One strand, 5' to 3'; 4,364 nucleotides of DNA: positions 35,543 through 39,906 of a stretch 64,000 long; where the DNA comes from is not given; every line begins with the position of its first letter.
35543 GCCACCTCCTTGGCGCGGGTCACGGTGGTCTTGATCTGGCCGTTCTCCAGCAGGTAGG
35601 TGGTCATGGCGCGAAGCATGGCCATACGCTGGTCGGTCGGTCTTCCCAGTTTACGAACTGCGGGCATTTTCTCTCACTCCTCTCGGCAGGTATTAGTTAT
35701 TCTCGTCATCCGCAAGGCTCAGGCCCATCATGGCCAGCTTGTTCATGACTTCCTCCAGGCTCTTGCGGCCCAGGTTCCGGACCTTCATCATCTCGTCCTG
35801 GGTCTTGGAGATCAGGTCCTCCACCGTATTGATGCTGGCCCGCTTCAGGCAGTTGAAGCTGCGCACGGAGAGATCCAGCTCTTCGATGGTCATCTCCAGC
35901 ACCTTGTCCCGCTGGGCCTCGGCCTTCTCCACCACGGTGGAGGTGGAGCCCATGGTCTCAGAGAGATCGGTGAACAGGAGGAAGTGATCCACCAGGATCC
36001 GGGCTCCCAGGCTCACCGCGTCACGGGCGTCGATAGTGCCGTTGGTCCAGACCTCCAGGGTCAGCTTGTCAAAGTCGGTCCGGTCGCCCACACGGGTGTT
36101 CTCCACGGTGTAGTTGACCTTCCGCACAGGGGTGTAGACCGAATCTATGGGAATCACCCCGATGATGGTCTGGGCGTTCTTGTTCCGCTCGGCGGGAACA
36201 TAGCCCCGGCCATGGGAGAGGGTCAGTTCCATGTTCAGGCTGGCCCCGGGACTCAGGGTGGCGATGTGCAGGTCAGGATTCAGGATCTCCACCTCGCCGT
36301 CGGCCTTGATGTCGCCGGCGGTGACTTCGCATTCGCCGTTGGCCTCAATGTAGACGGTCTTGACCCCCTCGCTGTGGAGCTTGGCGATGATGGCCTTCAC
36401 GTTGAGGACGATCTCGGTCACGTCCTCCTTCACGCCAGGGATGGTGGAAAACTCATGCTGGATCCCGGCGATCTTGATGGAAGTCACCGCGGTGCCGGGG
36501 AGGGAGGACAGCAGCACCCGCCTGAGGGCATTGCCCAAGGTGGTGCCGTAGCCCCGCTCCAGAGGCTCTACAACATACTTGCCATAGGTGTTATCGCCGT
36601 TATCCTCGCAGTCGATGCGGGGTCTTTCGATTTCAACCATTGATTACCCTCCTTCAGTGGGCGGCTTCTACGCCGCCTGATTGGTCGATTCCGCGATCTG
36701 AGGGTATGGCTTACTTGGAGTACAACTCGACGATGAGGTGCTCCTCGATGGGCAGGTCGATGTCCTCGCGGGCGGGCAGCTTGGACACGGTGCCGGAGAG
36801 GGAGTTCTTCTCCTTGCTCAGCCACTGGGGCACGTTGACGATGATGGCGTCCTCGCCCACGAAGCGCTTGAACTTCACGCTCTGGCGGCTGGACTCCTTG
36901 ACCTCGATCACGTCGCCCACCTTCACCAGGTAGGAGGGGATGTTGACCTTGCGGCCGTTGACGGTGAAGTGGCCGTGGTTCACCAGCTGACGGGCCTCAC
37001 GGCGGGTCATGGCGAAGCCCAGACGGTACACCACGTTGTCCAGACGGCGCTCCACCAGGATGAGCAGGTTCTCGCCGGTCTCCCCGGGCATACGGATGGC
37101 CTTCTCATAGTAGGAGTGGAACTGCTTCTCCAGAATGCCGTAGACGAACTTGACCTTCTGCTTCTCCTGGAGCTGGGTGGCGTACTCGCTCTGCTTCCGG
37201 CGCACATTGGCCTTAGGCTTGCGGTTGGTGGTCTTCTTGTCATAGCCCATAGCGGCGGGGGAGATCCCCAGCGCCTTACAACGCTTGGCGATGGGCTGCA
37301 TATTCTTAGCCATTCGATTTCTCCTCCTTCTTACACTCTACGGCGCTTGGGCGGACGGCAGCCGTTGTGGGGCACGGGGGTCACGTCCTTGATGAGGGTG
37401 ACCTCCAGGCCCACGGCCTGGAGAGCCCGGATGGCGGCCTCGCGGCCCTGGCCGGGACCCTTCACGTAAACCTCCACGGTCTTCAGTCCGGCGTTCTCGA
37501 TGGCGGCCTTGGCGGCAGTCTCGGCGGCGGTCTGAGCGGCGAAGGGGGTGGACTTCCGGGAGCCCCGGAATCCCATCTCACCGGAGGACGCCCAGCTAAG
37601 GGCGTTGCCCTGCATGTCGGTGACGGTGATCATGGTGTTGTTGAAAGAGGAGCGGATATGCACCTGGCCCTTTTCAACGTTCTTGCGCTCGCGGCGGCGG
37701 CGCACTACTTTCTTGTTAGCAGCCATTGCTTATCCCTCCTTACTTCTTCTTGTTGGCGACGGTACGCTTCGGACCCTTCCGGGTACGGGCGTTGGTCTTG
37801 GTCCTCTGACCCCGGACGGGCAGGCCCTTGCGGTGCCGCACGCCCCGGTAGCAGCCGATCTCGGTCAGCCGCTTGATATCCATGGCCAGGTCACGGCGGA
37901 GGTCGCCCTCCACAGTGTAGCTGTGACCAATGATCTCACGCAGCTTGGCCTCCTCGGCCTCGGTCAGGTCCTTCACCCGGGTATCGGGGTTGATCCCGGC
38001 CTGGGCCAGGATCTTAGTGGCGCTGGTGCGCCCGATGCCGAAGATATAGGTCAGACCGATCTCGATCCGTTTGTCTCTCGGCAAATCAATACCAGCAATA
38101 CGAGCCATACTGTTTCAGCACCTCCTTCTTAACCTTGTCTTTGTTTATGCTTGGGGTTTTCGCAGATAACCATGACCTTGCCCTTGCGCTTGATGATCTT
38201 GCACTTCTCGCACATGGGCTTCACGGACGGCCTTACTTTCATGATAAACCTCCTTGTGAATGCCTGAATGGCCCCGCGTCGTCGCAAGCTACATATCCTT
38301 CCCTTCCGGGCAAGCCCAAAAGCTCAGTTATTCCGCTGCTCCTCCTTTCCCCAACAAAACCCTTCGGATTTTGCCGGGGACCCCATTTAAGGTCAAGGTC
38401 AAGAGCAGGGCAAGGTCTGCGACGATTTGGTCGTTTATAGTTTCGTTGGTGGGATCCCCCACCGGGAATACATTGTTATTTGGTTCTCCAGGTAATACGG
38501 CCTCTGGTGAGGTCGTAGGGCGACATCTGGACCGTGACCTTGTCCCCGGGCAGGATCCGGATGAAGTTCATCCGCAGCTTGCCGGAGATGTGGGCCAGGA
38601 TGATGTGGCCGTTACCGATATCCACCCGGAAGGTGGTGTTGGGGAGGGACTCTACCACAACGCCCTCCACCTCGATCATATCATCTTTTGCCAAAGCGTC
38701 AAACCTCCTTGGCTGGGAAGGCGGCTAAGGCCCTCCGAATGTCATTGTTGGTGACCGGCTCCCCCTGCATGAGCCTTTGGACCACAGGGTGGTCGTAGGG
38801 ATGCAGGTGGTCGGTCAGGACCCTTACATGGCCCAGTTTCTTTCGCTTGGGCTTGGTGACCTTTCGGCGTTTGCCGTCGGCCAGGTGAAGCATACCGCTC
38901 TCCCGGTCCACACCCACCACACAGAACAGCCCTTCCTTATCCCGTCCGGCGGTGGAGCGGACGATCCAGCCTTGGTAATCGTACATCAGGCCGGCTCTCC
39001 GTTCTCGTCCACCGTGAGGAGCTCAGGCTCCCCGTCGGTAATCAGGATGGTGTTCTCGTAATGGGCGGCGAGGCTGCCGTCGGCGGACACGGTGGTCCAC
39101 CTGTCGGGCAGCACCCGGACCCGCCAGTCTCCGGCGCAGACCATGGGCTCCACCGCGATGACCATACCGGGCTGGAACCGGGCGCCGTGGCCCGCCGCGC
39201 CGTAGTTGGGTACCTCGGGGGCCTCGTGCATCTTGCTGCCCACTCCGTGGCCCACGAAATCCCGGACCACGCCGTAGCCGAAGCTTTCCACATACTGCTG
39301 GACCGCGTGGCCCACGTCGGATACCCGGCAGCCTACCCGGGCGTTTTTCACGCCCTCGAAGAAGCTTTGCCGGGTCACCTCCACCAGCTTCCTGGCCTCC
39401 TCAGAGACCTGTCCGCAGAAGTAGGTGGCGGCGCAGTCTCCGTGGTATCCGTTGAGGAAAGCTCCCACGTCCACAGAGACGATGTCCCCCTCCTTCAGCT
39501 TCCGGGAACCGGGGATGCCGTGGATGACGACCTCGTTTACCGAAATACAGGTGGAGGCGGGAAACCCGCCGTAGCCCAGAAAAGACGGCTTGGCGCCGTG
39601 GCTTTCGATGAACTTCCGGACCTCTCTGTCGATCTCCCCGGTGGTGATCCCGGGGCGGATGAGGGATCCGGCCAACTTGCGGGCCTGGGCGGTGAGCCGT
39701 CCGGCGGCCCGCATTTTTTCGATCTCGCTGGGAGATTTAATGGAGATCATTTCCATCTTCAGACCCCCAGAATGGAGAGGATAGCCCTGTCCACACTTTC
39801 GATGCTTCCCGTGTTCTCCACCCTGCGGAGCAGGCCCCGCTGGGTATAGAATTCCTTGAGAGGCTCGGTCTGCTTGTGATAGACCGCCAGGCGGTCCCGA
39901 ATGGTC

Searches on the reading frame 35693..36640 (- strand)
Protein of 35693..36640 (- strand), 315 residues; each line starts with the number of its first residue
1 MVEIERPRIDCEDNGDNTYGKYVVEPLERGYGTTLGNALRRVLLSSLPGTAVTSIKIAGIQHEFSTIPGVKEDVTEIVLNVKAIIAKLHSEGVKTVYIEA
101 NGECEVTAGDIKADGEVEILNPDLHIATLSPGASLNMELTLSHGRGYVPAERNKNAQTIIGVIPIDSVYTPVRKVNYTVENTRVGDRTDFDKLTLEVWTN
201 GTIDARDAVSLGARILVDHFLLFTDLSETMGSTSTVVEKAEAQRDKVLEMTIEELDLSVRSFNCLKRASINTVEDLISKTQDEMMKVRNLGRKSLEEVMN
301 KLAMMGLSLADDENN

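Call 72: find_homologous_proteins(query=window:35693-36640:-, max_evalue=1e-100)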
Query window:35693-36640:- (315 aa): 7998 proteins with E <= 1e-100 among 8000 candidates; the best 120 are listed.
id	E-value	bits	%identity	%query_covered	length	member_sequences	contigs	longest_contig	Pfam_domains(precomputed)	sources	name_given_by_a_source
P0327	2.8e-226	767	87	87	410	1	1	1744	PF01000.32,PF03118.22,PF01193.30,PF26169.1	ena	-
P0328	1.1e-206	703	90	95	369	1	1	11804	PF01000.32,PF03118.22,PF01193.30,PF26169.1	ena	-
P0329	4.7e-200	681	100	100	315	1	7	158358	PF01000.32,PF03118.22,PF01193.30,PF26169.1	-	-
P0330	1.3e-199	679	100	100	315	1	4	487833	PF01000.32,PF03118.22,PF01193.30,PF26169.1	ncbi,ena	-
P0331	1.6e-199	679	100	100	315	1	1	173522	PF01000.32,PF03118.22,PF01193.30,PF26169.1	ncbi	-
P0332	3.8e-198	675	98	100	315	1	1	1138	PF01000.32,PF03118.22,PF01193.30,PF26169.1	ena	-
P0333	4.2e-198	674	89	99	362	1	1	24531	PF01000.32,PF03118.22,PF01193.30,PF26169.1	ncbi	-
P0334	9.5e-197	670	98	100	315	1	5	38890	PF01000.32,PF03118.22,PF01193.30,PF26169.1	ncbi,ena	-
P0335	2.6e-196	669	97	100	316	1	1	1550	PF01000.32,PF03118.22,PF01193.30,PF26169.1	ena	-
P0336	1.1e-195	667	98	100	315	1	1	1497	PF01000.32,PF03118.22,PF01193.30,PF26169.1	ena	-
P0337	4.7e-195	664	97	100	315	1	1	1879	PF01000.32,PF03118.22,PF01193.30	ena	-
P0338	1.5e-194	663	97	100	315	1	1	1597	PF01000.32,PF03118.22,PF01193.30,PF26169.1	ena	-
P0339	9.4e-192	654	98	100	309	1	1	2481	PF01000.32,PF03118.22,PF01193.30,PF26169.1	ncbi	-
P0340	7.7e-191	651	94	100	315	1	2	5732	PF01000.32,PF03118.22,PF01193.30,PF26169.1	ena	-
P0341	4.3e-190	648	94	100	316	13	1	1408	PF01000.32,PF03118.22,PF01193.30,PF26169.1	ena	-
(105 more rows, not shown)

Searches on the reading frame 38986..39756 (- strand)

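Call 17: search_protein_families(library=pfam, proteins=[window:38986-39756:-], max_evalue=0.0001)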
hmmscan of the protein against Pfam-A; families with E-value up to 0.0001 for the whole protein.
window:38986-39756:- (256 aa): 1 family
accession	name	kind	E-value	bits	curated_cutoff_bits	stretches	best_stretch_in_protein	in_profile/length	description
PF00557.29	Peptidase_M24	-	1.3e-53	182.3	23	1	13-241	1-208/208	Metallopeptidase family M24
